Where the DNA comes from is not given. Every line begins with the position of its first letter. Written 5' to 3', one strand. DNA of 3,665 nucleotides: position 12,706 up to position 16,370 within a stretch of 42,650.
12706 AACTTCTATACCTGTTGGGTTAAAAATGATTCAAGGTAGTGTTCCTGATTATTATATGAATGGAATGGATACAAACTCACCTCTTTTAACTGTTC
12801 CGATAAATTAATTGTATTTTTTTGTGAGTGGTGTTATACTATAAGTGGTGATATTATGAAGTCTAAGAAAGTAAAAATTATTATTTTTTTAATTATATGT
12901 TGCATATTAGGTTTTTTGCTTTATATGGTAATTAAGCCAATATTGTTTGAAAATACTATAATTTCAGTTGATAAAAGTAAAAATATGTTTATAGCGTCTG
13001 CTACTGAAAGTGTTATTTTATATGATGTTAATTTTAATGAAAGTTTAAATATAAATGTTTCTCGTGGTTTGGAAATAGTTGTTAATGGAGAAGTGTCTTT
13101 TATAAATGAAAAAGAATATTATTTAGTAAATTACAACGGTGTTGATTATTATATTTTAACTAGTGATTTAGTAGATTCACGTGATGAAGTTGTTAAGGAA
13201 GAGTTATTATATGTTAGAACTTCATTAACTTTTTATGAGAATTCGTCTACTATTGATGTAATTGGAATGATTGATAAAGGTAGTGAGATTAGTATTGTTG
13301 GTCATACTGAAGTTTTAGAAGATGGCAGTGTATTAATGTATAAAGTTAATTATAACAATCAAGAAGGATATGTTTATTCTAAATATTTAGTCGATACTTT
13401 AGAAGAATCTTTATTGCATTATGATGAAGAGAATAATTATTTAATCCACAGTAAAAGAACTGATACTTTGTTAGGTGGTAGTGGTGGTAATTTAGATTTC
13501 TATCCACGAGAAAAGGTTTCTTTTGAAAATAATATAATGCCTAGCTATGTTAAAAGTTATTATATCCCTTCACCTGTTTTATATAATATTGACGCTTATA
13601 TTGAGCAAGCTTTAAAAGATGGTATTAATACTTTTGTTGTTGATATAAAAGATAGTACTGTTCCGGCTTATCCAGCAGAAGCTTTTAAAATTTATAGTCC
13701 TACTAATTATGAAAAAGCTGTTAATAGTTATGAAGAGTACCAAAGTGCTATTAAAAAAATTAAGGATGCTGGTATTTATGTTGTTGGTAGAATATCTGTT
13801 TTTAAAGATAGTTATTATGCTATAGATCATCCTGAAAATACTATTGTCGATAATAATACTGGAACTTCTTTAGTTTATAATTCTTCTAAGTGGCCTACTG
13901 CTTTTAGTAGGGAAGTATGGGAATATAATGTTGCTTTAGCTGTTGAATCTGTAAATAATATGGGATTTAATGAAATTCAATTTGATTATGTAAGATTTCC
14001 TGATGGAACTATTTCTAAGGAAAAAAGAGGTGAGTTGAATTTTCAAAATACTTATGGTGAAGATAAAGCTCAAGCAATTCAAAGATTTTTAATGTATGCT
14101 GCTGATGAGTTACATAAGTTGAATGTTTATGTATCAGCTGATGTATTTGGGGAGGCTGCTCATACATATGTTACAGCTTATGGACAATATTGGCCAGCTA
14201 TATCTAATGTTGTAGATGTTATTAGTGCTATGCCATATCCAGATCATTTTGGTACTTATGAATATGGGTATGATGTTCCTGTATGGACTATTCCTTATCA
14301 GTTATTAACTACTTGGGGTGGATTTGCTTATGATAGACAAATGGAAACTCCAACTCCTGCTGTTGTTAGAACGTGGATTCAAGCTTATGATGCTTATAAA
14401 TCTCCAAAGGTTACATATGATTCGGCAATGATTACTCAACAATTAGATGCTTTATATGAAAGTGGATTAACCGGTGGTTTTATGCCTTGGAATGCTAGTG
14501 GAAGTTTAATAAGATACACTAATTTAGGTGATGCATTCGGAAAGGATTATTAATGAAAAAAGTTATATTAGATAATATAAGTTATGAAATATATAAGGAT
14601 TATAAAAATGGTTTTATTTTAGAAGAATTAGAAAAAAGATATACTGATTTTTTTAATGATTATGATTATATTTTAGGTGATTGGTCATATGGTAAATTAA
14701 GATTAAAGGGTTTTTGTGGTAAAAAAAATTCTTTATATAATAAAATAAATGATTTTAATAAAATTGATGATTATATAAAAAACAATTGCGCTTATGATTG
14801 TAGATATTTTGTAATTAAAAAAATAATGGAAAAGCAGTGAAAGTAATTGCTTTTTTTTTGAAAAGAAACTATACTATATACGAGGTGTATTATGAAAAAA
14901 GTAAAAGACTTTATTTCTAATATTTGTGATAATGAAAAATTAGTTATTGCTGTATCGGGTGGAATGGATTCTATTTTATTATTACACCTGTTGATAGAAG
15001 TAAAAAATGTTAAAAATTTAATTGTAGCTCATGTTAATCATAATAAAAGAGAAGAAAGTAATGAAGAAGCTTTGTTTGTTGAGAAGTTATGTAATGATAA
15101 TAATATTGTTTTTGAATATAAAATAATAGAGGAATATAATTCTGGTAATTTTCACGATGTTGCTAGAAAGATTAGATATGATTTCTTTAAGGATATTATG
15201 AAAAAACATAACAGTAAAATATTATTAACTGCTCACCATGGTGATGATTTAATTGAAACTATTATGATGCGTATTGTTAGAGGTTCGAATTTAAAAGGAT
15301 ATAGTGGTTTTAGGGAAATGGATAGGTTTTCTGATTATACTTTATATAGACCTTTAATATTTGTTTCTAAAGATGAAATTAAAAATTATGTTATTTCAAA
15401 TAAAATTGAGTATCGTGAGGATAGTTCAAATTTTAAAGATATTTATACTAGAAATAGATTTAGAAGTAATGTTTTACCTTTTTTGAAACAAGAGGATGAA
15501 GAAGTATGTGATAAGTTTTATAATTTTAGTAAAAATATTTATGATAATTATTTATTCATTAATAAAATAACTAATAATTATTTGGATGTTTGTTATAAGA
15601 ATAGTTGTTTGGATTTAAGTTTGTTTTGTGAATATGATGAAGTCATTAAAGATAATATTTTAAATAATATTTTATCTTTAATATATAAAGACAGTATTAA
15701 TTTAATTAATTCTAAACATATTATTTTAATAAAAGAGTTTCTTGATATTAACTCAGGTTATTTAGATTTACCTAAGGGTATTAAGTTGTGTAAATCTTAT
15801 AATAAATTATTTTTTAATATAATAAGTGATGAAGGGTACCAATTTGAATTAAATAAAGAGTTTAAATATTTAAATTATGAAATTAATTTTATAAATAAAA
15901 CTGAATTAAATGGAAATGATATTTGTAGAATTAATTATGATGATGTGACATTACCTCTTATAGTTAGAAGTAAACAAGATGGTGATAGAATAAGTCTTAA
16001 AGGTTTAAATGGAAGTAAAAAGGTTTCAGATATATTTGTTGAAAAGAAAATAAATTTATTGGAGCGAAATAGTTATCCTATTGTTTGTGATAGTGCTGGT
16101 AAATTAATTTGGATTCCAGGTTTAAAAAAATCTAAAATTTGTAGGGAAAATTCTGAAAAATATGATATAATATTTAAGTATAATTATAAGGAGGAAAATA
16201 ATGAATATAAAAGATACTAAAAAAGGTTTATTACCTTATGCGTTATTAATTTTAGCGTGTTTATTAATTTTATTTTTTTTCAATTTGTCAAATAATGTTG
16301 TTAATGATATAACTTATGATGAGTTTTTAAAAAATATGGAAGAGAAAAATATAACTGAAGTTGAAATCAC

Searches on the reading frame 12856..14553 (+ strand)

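Call 70: search_protein_families(library=pfam, proteins=[window:12856-14553:+], max_evalue=0.01)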
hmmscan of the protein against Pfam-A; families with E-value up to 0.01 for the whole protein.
window:12856-14553:+ (565 aa): 2 families
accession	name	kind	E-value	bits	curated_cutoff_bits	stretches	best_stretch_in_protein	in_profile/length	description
PF13200.12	DUF4015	-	6.4e-66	223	27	1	245-548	15-310/313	Putative glycosyl hydrolase domain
PF08239.17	SH3_3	-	0.00014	22.4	27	1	134-178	14-53/54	Bacterial SH3 domain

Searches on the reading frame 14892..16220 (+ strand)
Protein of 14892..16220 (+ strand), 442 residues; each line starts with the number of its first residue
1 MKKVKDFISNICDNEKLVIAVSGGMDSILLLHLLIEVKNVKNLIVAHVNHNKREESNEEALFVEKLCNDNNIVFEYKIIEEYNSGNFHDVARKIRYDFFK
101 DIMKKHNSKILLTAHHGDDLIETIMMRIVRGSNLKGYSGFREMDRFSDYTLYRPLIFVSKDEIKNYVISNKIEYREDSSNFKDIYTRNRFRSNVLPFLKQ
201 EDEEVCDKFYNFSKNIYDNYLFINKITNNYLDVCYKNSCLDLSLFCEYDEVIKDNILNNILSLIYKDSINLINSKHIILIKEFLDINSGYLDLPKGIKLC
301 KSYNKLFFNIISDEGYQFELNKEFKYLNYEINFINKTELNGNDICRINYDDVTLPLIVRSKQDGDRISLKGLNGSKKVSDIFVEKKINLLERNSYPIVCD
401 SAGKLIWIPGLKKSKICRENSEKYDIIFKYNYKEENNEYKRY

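Call 70: search_protein_families(library=pfam, proteins=[window:14892-16220:+], max_evalue=0.01)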
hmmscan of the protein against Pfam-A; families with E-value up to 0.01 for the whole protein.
window:14892-16220:+ (442 aa): 4 families
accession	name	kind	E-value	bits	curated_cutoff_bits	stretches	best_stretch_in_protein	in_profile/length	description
PF01171.26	ATP_bind_3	-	8.4e-59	198.8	27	1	16-192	1-181/182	PP-loop family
PF11734.13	TilS_C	-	1.4e-11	44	22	1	357-417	2-61/74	TilS substrate C-terminal domain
PF01507.26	PAPS_reduct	-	0.00011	22.7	22.5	1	17-175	2-157/175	Phosphoadenosine phosphosulfate reductase domain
PF06508.19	QueC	-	0.0081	16.1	22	0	17-78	2-57/210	Queuosine biosynthesis protein QueC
